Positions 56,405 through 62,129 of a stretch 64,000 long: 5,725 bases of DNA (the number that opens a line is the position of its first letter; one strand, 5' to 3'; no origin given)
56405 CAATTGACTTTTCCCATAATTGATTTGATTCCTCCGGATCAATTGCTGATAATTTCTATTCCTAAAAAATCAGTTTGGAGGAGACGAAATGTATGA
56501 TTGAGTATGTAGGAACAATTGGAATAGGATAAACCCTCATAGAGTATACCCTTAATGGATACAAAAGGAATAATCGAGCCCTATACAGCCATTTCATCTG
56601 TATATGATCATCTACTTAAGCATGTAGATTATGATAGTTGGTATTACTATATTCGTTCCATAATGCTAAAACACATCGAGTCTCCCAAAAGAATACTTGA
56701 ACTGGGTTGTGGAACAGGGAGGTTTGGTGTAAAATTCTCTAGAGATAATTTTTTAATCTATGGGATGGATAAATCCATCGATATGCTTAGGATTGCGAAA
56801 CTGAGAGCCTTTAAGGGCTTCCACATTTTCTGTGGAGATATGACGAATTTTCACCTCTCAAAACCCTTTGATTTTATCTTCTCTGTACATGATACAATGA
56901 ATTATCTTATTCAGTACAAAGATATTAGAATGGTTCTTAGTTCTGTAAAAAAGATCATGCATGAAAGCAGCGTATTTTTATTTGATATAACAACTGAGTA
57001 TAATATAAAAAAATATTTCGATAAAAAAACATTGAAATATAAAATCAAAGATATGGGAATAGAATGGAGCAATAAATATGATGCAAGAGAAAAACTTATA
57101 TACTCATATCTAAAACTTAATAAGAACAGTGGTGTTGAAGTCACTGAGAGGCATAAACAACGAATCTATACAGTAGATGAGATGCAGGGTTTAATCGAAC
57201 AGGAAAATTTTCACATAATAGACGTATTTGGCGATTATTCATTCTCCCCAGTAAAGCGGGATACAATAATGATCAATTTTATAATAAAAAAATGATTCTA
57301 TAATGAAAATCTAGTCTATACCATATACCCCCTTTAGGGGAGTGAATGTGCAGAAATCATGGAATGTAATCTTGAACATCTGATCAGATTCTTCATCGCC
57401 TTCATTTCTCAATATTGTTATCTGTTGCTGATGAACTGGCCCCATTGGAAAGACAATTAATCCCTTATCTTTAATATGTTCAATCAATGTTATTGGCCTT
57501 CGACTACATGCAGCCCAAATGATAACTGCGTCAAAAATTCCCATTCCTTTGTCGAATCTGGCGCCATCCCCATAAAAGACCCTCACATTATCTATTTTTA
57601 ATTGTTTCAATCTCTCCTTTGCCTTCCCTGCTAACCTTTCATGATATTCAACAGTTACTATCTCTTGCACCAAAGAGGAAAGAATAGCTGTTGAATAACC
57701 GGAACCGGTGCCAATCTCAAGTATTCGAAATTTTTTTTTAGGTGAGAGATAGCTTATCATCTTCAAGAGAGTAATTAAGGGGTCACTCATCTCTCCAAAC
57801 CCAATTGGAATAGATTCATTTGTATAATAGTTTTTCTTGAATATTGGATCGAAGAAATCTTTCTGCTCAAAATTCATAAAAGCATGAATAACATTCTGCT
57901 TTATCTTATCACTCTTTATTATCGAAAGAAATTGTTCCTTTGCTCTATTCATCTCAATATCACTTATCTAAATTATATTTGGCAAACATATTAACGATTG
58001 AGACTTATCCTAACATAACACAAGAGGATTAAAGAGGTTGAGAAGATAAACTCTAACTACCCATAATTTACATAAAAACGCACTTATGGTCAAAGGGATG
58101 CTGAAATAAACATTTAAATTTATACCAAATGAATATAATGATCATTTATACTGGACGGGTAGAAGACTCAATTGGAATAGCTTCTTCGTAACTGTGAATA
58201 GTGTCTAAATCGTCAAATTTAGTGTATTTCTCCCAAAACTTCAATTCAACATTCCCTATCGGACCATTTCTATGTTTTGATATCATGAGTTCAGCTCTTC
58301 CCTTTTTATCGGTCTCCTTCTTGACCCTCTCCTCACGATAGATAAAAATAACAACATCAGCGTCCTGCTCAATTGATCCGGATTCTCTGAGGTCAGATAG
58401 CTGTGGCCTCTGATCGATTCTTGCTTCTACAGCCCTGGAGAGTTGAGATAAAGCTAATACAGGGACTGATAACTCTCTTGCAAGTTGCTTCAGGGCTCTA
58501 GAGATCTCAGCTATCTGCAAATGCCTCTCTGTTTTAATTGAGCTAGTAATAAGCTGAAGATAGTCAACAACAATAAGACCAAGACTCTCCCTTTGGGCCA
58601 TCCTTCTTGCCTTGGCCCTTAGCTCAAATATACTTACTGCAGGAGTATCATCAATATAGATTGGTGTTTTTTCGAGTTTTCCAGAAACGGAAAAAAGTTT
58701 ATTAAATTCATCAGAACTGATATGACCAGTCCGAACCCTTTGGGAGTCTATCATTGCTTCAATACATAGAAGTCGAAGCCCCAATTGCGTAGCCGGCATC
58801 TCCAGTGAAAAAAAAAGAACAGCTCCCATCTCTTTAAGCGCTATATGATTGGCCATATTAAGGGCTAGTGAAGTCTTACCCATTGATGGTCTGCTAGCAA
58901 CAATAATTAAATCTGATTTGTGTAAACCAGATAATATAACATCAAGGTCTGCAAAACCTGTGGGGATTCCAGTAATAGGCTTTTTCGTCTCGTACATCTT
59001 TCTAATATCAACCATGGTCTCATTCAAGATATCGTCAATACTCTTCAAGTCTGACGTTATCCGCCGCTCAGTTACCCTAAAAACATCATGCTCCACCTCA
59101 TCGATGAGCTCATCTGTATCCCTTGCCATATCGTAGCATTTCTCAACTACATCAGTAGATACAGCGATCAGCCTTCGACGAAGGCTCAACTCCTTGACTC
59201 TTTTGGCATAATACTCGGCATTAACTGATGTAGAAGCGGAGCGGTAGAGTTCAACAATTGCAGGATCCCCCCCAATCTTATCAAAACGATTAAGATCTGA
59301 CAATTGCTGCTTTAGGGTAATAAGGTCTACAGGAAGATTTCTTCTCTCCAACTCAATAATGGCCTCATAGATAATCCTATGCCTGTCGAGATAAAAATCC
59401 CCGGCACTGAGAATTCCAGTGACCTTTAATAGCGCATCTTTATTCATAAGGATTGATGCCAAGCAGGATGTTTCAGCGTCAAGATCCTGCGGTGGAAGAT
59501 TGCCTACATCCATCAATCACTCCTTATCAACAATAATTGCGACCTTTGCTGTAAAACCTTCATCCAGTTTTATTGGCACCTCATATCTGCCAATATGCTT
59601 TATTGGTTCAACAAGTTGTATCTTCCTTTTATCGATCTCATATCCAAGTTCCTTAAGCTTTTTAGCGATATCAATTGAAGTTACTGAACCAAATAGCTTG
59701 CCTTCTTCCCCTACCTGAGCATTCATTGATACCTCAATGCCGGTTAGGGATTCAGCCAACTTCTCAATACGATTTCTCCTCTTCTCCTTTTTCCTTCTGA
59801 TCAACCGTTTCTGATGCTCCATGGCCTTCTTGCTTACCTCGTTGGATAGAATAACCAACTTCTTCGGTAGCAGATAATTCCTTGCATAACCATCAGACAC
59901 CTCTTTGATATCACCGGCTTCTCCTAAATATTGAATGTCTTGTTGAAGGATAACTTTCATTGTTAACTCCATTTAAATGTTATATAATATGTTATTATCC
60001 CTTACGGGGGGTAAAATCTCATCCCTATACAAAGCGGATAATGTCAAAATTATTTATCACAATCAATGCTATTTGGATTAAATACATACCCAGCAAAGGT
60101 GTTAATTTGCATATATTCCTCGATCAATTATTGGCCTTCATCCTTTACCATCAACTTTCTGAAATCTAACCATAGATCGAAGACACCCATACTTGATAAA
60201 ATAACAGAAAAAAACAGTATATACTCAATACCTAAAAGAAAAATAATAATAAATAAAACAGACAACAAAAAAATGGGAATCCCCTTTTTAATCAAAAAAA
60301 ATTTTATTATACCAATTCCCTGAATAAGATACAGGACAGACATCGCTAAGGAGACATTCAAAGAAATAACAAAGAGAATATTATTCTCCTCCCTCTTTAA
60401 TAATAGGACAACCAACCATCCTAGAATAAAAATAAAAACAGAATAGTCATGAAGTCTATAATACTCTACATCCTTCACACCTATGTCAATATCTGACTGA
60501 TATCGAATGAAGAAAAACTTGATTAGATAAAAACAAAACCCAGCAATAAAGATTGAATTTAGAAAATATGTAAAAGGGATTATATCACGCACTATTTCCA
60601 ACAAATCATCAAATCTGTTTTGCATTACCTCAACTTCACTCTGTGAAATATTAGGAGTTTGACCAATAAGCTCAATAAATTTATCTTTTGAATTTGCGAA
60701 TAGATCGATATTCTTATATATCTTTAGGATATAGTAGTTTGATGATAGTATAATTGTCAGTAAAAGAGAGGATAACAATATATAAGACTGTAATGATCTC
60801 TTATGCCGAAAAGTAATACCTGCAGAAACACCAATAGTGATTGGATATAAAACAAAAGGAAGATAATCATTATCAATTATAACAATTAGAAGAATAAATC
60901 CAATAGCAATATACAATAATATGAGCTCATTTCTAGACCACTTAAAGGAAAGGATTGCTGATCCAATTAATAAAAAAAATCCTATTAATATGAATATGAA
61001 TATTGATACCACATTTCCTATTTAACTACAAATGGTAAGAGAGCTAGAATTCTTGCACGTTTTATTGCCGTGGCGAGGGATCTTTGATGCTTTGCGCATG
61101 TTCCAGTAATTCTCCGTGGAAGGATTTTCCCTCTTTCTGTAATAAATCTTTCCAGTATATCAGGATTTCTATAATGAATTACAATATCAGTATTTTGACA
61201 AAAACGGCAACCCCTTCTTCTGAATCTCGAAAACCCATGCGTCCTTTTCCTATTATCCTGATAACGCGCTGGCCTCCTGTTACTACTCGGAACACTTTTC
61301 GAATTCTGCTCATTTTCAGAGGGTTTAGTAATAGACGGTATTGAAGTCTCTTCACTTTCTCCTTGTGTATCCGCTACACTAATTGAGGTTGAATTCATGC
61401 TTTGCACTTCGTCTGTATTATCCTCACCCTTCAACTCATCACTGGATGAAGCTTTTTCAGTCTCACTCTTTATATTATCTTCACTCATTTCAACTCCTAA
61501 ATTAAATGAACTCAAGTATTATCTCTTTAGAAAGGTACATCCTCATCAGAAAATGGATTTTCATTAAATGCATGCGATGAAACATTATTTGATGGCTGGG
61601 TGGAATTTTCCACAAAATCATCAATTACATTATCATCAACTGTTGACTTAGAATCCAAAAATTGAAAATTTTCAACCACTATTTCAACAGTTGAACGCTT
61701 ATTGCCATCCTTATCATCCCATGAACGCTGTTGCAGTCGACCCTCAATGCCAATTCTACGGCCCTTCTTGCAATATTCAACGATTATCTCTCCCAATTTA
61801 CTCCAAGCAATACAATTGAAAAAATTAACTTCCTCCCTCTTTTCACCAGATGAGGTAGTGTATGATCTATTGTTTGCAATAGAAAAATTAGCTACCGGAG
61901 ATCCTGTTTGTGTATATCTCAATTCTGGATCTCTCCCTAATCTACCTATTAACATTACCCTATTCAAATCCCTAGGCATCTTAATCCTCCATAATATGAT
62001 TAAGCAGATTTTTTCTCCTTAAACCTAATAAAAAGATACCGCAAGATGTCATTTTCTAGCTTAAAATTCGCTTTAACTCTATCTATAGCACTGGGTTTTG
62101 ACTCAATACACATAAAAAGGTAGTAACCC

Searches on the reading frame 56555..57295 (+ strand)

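Call 39: search_protein_families(library=pfam, proteins=[window:56555-57295:+], max_evalue=0.0001)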
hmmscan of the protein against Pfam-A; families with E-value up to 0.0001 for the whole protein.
window:56555-57295:+ (246 aa): 6 families
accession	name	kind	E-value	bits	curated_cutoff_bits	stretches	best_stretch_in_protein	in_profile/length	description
PF13649.12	Methyltransf_25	-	7.3e-12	46.3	27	1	47-135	1-93/97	Methyltransferase domain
PF13847.12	Methyltransf_31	-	8.8e-08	32.4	27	1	42-144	2-110/145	Methyltransferase domain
PF08241.18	Methyltransf_11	-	2e-07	32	21.2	1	48-142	1-94/95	Methyltransferase domain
PF13489.12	Methyltransf_23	-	1.2e-06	28.8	27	1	38-148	17-121/164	Methyltransferase domain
PF08242.18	Methyltransf_12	-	5.3e-06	27.5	30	1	48-136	1-93/98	Methyltransferase domain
PF03848.20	TehB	-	2.2e-05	24.4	20.4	1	41-133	28-122/193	Tellurite resistance protein TehB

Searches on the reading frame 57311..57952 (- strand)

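Call 39: search_protein_families(library=pfam, proteins=[window:57311-57952:-], max_evalue=0.0001)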
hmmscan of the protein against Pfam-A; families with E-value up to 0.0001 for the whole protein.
window:57311-57952:- (213 aa): 6 families
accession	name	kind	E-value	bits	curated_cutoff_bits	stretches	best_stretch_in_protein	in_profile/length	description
PF01135.25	PCMT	-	1.1e-31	110.7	20.3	1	6-190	4-193/210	Protein-L-isoaspartate(D-aspartate) O-methyltransferase (PCMT)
PF13649.12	Methyltransf_25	-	1.2e-07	32.8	27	1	77-148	1-73/97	Methyltransferase domain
PF00398.26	RrnaAD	-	1.4e-06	28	24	1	66-135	23-90/263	Ribosomal RNA adenine dimethylase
PF13847.12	Methyltransf_31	-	2.9e-06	27.5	27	1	72-149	2-84/145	Methyltransferase domain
PF01189.24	Methyltr_RsmB-F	-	8.8e-06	26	27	1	68-151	3-91/199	16S rRNA methyltransferase RsmB/F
PF08242.18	Methyltransf_12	-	8.3e-05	23.7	30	0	78-150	1-76/98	Methyltransferase domain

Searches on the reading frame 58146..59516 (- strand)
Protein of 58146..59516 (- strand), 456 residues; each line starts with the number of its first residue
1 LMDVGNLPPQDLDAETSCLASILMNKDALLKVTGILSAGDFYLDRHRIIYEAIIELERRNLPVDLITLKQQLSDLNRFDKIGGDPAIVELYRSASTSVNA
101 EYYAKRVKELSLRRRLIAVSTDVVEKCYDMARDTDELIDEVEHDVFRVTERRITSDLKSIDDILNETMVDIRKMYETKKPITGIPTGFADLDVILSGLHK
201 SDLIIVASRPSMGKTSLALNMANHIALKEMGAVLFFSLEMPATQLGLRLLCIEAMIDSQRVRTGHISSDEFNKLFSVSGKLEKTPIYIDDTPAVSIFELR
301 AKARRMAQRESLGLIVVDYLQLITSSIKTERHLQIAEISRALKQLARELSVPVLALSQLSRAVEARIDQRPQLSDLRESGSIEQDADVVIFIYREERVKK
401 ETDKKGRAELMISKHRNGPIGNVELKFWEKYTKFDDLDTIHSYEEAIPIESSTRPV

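Call 39: search_protein_families(library=pfam, proteins=[window:58146-59516:-], max_evalue=0.0001)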
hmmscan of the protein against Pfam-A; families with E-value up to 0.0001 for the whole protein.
window:58146-59516:- (456 aa): 3 families
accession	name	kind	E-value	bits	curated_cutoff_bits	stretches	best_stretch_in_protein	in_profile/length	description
PF03796.21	DnaB_C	-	1.4e-105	352.8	27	1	183-436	1-255/255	DnaB-like helicase C terminal domain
PF00772.26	DnaB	-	4.1e-28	97.9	23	1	8-109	2-103/103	DnaB-like helicase N terminal domain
PF13481.12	AAA_25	-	2.2e-13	50.7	27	1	193-359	24-190/195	AAA domain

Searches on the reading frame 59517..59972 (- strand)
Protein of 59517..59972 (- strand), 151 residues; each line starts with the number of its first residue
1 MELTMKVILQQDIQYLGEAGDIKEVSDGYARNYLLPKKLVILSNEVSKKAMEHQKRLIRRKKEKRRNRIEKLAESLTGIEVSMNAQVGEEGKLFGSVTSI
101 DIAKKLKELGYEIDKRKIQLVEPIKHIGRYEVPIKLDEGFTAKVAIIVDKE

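Call 39: search_protein_families(library=pfam, proteins=[window:59517-59972:-], max_evalue=0.0001)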
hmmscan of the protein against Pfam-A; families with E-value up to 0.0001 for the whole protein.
window:59517-59972:- (151 aa): 2 families
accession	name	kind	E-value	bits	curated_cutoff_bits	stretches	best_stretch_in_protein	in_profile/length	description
PF03948.19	Ribosomal_L9_C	-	1.7e-26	92.9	23.2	1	69-148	3-84/86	Ribosomal protein L9, C-terminal domain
PF01281.25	Ribosomal_L9_N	-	3.8e-18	65.2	20.7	1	5-48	1-44/47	Ribosomal protein L9, N-terminal domain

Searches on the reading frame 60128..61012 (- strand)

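Call 39: search_protein_families(library=pfam, proteins=[window:60128-61012:-], max_evalue=0.0001)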
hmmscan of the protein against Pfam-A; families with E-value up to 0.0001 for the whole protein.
window:60128-61012:- (294 aa): 1 family
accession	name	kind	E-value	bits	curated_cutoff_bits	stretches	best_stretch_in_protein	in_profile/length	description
PF09991.14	DUF2232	-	8.4e-21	74.8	27.8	1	6-280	16-290/290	Predicted membrane protein (DUF2232)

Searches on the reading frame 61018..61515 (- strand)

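Call 39: search_protein_families(library=pfam, proteins=[window:61018-61515:-], max_evalue=0.0001)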
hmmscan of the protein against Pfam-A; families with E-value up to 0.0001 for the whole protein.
window:61018-61515:- (165 aa): 1 family
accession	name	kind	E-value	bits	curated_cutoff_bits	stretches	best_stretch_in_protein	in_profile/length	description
PF01084.26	Ribosomal_S18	-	9.7e-27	93.3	21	1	111-160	3-52/52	Ribosomal protein S18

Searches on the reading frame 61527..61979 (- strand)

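Call 39: search_protein_families(library=pfam, proteins=[window:61527-61979:-], max_evalue=0.0001)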
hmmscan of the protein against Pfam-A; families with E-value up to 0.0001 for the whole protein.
window:61527-61979:- (150 aa): 1 family
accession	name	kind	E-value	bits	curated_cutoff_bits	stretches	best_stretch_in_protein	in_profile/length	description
PF00436.31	SSB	-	2.6e-38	130.7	26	1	5-108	1-104/104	Single-strand binding protein family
